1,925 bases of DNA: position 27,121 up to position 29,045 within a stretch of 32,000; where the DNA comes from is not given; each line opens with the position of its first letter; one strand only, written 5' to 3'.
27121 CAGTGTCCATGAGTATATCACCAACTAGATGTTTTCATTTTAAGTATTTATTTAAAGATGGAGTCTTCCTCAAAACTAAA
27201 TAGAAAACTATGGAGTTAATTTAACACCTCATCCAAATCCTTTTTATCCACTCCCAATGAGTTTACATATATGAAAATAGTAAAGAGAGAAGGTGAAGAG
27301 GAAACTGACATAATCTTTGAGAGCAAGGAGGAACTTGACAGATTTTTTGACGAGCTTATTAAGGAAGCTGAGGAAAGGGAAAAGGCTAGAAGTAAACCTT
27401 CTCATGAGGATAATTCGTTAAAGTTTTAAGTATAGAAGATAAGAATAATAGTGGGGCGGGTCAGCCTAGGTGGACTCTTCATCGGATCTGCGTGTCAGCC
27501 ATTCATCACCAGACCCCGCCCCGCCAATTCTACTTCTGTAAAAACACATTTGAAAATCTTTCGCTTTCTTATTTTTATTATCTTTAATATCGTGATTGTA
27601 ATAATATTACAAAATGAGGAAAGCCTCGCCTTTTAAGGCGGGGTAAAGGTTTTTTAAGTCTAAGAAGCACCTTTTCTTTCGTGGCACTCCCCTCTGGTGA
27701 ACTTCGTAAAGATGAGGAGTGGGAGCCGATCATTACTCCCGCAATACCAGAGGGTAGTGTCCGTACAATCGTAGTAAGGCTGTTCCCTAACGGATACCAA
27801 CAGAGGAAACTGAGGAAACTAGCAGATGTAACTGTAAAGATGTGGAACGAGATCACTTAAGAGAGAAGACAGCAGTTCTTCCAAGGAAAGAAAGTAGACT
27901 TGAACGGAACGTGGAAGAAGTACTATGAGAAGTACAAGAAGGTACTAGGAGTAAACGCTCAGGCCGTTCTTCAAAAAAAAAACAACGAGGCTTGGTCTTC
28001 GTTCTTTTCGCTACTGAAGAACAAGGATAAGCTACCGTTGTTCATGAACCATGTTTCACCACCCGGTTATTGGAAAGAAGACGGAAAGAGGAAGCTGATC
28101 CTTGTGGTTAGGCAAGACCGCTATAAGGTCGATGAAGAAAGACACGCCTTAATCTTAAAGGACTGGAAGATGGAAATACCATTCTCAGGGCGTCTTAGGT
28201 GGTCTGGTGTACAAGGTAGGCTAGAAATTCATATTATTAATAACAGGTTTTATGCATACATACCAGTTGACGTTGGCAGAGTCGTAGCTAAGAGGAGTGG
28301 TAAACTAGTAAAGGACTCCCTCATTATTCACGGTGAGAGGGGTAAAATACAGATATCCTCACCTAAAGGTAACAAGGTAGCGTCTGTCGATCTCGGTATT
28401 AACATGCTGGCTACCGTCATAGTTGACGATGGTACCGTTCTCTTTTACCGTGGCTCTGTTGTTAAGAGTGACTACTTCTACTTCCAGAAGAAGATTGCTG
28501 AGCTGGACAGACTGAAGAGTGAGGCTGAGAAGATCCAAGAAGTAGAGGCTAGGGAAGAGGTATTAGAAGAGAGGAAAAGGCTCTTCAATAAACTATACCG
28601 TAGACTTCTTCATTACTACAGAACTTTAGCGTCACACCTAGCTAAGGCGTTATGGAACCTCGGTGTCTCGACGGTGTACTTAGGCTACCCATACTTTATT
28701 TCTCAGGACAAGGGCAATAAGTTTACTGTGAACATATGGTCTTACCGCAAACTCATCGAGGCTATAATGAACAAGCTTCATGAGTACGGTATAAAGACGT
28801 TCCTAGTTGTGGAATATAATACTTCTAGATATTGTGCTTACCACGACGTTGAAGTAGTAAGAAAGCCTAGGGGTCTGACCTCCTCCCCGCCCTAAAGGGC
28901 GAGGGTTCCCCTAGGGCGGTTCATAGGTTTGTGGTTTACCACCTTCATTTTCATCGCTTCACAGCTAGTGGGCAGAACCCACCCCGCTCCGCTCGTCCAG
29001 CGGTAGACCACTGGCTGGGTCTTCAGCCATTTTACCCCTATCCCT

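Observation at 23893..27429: Tandemly duplicated three-gene cassette: Panacea/SocA-like protein, TM-helical partner and a divergent small acidic ORF, with a 110-bp perfectly identical tract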

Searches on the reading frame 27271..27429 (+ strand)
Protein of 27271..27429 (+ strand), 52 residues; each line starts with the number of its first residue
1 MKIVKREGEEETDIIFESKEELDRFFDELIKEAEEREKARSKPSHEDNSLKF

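Call 5: search_protein_families(library=pfam, proteins=[window:27271-27429:+], max_evalue=1)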
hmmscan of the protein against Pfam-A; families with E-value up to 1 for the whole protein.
window:27271-27429:+ (52 aa): 2 families
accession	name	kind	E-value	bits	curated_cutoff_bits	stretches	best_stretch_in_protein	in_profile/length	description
PF23057.1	RBD_ZCCHC3_1st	-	0.04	14.5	27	1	7-36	44-73/78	ZCCHC3, first RNA-binding domain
PF21478.3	GcvP2_C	-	0.053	13.9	27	1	17-51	83-118/122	Glycine dehydrogenase, C-terminal domain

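Call 6: search_protein_families(library=ncbifam, proteins=[window:27271-27429:+], max_evalue=1)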
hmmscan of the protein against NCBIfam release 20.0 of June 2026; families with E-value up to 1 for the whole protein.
window:27271-27429:+ (52 aa): 2 families
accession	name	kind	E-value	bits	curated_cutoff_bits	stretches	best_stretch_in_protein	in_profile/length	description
TIGR01837.1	PHA_granule_1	subfamily_domain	0.051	13.7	94.7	1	18-46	20-48/118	poly(hydroxyalkanoate) granule-associated protein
TIGR00461.1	gcvP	equivalog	0.15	9.7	859.2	1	17-51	849-884/939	aminomethyl-transferring glycine dehydrogenase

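Call 38: search_protein_families(library=padloc, proteins=[window:27271-27429:+], max_evalue=1)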
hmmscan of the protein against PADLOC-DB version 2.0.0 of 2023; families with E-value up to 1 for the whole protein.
window:27271-27429:+ (52 aa): 0 families

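Call 69: list_cluster_members(proteins=[P0001, P0121, P0127, window:27271-27429:+, window:25473-25625:+, window:24882-25328:-])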
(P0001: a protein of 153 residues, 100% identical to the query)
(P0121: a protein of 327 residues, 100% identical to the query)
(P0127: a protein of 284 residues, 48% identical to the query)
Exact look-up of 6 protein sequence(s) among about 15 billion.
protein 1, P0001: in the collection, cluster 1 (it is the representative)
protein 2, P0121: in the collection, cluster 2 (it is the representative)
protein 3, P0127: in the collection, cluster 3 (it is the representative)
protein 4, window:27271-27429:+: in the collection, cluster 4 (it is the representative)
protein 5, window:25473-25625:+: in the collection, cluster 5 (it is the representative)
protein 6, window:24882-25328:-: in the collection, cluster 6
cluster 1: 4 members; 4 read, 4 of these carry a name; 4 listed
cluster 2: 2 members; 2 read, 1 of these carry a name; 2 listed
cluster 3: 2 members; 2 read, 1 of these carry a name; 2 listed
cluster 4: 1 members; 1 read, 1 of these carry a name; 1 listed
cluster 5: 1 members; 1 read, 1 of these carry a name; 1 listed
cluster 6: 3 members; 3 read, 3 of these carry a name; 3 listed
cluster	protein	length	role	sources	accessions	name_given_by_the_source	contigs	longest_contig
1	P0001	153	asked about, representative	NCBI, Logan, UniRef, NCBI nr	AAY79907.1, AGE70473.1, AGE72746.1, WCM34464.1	conjugal transfer protein [Sulfolobus acidocaldarius] | Conserved conjugative plasmid protein n=3 Tax=Sulfolobus acidocaldarius TaxID=2285 ...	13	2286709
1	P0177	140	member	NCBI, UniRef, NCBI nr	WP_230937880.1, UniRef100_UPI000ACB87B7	conjugal transfer protein [Sulfolobus acidocaldarius] | conjugal transfer protein n=1 Tax=Sulfolobus acidocaldarius TaxID=2285 RepID=UPI000ACB87B7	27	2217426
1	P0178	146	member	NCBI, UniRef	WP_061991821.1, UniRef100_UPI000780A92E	hypothetical protein [Sulfolobus acidocaldarius] | hypothetical protein n=1 Tax=Sulfolobus acidocaldarius TaxID=2285 RepID=UPI000780A92E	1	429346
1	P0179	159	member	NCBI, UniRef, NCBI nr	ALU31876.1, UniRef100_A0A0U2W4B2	conjugal transfer protein [Sulfolobus acidocaldarius] | Conjugal transfer protein n=1 Tax=Sulfolobus acidocaldarius TaxID=2285 ...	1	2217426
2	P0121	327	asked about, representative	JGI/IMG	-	-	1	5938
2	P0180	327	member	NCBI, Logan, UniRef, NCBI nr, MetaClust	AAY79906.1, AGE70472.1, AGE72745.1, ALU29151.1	hypothetical protein [Sulfolobus acidocaldarius] | Conserved conjugative plasmid protein n=4 Tax=Sulfolobus acidocaldarius TaxID=2285 ... | status=active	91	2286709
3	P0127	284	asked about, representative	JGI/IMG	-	-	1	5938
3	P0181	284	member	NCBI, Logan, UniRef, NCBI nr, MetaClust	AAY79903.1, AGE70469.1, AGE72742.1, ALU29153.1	hypothetical protein [Sulfolobus acidocaldarius] | Uncharacterized protein n=4 Tax=Sulfolobus acidocaldarius TaxID=2285 RepID=Q4JBC6_SULAC | status=active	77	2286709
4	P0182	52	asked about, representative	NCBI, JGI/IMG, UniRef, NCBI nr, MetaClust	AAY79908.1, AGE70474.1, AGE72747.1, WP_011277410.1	hypothetical protein [Sulfolobus acidocaldarius] | Conserved protein n=3 Tax=Sulfolobus acidocaldarius TaxID=2285 RepID=Q4JBC1_SULAC | status=active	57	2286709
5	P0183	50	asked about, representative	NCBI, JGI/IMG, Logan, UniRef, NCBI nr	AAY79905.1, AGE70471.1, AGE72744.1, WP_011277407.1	hypothetical protein [Sulfolobus acidocaldarius] | Conserved protein n=3 Tax=Sulfolobus acidocaldarius TaxID=2285 RepID=Q4JBC4_SULAC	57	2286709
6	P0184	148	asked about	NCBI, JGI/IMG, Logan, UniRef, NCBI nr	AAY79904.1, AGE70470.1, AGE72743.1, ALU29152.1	hypothetical protein [Sulfolobus acidocaldarius] | Conserved conjugative plasmid protein n=4 Tax=Sulfolobus acidocaldarius TaxID=2285 ...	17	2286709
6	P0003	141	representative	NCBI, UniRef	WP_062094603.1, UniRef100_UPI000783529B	hypothetical protein [Sulfolobus acidocaldarius] | hypothetical protein n=1 Tax=Sulfolobus acidocaldarius TaxID=2285 RepID=UPI000783529B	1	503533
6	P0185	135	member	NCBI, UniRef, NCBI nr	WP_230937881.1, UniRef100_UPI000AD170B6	conjugal transfer protein [Sulfolobus acidocaldarius] | conjugal transfer protein n=1 Tax=Sulfolobus acidocaldarius TaxID=2285 RepID=UPI000AD170B6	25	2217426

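Call 84: find_homologous_proteins(query=window:27271-27429:+, max_evalue=10)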
Query window:27271-27429:+ (52 aa): 1 proteins with E <= 10 among 1 candidates.
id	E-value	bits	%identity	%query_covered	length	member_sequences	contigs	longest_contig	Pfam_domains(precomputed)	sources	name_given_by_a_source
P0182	2.5e-23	97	100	100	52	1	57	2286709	-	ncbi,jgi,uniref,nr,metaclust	ncbi:hypothetical protein [Sulfolobus acidocaldarius]|uniref:Conserved protein n=3 Tax=Sulfolobus ac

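Call 97: search_protein_families(library=phrogs, proteins=[window:27271-27429:+], max_evalue=0.01)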
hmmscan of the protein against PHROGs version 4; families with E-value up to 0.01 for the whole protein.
window:27271-27429:+ (52 aa): 0 families

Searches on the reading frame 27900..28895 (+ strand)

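Call 5: search_protein_families(library=pfam, proteins=[window:27900-28895:+], max_evalue=1)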
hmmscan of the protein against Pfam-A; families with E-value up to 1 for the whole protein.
window:27900-28895:+ (331 aa): 4 families
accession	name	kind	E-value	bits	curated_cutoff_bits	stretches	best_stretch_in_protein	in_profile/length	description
PF01385.25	OrfB_IS605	-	4.1e-23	82.3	30.5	1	154-265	12-117/120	Probable transposase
PF02970.22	TBCA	-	0.0017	19.1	30.3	1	197-249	29-81/99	Tubulin binding cofactor A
PF07282.18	Cas12f1-like_TNB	-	0.022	15.3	26.3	1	282-313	1-32/60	Cas12f1-like, TNB domain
PF05680.17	ATP-synt_E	-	0.27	11.8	22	1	201-233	28-60/83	ATP synthase E chain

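Call 6: search_protein_families(library=ncbifam, proteins=[window:27900-28895:+], max_evalue=1)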
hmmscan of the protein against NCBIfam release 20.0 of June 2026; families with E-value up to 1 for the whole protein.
window:27900-28895:+ (331 aa): 3 families
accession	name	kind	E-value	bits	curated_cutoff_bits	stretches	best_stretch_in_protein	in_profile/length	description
NF040570.1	guided_TnpB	subfamily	9.6e-19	67.9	100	1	5-315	56-352/389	RNA-guided endonuclease TnpB family protein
NF049972.1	CRISPR_Cas12f2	exception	0.00034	19.5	450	1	156-313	324-477/524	type V CRISPR-associated effector Cas12f2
TIGR01766.2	TIGR01766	domain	0.0015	19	32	1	277-309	50-82/82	IS200/IS605 family accessory protein TnpB-related protein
